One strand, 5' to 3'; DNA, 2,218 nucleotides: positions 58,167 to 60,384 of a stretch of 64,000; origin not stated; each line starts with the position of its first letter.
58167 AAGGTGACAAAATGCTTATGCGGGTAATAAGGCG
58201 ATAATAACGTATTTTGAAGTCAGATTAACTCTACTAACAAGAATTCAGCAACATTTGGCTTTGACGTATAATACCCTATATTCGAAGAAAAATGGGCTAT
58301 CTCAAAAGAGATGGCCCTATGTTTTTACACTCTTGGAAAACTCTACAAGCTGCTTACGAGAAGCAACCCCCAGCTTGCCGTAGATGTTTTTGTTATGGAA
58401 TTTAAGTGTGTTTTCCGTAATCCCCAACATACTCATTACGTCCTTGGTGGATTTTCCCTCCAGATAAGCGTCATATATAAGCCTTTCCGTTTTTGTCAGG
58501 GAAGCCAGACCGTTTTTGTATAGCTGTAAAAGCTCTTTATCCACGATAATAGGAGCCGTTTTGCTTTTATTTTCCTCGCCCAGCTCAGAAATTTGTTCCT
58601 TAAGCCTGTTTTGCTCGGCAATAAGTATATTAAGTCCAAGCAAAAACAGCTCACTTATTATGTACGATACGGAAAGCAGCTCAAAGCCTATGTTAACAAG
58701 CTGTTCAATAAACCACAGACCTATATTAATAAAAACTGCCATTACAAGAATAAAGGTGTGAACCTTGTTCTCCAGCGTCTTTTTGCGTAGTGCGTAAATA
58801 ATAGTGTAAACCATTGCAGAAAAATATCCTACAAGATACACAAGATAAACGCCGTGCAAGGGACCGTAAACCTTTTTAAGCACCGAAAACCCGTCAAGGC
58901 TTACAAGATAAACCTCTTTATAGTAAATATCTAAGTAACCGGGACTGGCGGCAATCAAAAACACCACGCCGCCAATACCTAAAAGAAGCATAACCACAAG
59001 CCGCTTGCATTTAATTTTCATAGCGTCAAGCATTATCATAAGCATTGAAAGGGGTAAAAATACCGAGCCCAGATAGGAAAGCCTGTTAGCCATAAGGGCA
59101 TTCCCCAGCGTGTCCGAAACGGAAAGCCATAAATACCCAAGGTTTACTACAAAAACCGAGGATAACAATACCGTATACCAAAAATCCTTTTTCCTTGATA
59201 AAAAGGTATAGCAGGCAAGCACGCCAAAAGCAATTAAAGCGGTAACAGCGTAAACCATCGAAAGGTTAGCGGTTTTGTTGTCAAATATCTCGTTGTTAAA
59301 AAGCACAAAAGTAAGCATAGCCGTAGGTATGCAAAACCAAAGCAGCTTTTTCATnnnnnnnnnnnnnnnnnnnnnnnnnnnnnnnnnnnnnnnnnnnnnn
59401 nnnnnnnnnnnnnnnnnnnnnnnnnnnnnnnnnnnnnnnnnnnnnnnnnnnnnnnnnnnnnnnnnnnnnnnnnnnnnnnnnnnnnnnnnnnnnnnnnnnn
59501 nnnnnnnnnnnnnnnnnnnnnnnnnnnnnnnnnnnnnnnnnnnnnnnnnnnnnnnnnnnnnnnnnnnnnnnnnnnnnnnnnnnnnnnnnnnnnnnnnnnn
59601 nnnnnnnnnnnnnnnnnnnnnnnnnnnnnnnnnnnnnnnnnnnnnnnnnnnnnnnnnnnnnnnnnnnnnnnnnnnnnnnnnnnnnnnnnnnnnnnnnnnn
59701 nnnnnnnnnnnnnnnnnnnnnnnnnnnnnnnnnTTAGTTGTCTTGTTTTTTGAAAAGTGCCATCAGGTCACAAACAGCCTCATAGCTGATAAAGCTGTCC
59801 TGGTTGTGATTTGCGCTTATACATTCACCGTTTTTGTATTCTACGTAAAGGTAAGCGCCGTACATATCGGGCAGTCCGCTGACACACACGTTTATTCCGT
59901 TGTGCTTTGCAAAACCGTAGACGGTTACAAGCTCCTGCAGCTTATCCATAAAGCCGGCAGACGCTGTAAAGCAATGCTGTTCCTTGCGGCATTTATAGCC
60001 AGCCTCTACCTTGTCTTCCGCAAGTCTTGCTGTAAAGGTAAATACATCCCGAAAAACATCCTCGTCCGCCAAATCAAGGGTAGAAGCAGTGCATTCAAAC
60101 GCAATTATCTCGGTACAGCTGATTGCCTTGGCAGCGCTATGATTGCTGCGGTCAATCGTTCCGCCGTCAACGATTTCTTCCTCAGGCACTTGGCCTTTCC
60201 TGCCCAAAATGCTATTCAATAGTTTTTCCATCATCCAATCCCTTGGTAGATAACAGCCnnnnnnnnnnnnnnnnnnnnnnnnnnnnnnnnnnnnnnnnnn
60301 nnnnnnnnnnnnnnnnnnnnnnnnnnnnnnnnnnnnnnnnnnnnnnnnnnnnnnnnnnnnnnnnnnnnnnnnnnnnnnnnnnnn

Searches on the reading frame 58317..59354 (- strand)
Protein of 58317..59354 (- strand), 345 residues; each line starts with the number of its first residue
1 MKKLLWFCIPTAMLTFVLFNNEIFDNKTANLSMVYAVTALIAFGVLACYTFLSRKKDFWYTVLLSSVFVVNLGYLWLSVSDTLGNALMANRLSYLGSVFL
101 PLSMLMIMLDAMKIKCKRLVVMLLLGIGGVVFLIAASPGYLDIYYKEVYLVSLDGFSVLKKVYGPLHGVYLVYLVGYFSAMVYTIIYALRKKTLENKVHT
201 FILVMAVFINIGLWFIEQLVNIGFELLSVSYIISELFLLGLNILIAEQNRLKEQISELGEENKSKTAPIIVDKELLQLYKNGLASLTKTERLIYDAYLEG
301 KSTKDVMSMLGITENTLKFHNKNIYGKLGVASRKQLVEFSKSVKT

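Call 14: find_encoding_contigs(protein=window:58317-59354:-, flank=4000, max_places=10)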
Protein window:58317-59354:- (345 aa): no gene with exactly this product is on record in the collection.

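Call 46: find_homologous_proteins(query=window:58317-59354:-, max_evalue=1e-30)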
Query window:58317-59354:- (345 aa): 3667 proteins with E <= 1e-30 among 8000 candidates; the best 120 are listed.
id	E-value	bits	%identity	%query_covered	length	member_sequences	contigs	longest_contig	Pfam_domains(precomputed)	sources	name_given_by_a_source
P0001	4.9e-215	731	100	100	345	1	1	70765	PF00196.26,PF16927.12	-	-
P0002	7.2e-144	497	71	96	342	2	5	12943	PF00196.26,PF16927.12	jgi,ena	-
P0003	2.8e-141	489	69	99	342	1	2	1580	PF00196.26,PF16927.12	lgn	-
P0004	5.3e-137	475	67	99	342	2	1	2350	PF00196.26,PF16927.12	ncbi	-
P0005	5.4e-135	468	70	92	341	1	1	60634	PF00196.26,PF16927.12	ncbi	-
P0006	2.2e-134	466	67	99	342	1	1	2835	PF00196.26,PF16927.12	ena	-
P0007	5.4e-133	461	65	99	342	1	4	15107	PF00196.26,PF16927.12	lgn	-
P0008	1.9e-132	460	67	95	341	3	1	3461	PF00196.26,PF16927.12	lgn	-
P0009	2.1e-129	450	65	95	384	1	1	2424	PF00196.26,PF16927.12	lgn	-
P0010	1.5e-124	434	63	99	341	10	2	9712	PF00196.26,PF16927.12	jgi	-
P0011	1.6e-121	424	59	99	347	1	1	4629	PF00196.26,PF16927.12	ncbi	-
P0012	7.7e-121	421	62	97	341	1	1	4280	PF00196.26,PF16927.12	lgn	-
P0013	2.5e-120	420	62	99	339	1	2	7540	PF00196.26,PF16927.12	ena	-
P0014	1.8e-119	417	63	93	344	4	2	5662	PF00196.26,PF16927.12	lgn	-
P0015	1.9e-111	391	58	92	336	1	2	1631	PF00196.26,PF16927.12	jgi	-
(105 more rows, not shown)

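Call 47: find_encoding_contigs(protein=P0005, flank=2500, max_places=3)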
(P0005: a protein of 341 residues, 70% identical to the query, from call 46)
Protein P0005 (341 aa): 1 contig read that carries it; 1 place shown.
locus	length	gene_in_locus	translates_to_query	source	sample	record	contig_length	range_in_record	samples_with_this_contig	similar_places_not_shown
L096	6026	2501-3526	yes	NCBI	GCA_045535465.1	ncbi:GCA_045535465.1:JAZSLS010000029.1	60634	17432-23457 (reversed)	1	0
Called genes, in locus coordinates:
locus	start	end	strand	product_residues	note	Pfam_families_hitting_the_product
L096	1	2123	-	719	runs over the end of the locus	PF00404:Dockerin_1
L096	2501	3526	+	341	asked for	PF16927:HisKA_7TM, PF00196:GerE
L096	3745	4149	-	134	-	-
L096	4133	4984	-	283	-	-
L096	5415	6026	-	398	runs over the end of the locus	-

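Call 48: find_encoding_contigs(protein=P0002, flank=2500, max_places=4)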
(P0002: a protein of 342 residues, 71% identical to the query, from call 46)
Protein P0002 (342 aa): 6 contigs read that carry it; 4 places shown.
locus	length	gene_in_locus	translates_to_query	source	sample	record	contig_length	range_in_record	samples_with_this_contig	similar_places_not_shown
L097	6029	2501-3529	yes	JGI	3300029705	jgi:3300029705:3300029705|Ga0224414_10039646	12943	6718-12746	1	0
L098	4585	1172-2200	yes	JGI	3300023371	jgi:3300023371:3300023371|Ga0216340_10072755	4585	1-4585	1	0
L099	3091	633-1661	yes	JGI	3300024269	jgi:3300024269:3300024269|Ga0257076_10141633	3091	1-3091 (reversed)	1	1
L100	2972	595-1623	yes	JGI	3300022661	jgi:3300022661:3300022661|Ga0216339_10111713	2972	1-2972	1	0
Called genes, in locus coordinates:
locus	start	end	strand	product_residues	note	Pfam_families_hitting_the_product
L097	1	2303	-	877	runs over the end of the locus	PF00404:Dockerin_1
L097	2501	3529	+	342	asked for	PF16927:HisKA_7TM, PF00196:GerE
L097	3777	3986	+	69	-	-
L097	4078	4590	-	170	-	-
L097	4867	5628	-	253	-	-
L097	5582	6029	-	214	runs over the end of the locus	?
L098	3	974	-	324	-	?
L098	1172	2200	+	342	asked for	PF16927:HisKA_7TM, PF00196:GerE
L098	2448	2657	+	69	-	-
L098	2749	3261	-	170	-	-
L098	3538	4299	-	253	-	-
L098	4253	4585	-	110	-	?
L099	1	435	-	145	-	?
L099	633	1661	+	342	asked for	PF16927:HisKA_7TM, PF00196:GerE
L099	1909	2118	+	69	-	-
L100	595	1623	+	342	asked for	PF16927:HisKA_7TM, PF00196:GerE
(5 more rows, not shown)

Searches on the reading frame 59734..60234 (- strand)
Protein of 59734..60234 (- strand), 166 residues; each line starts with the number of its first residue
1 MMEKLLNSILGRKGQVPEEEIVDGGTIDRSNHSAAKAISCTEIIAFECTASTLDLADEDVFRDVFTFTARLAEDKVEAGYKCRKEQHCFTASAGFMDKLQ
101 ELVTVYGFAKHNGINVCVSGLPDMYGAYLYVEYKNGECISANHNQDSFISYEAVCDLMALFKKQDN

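Call 13: find_encoding_contigs(protein=window:59734-60234:-, flank=4000, max_places=10)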
Protein window:59734-60234:- (166 aa): no gene with exactly this product is on record in the collection.

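Call 40: search_protein_families(library=pfam, proteins=[window:59734-60234:-], max_evalue=0.001)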
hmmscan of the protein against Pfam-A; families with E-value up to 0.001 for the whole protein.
window:59734-60234:- (166 aa): 0 families
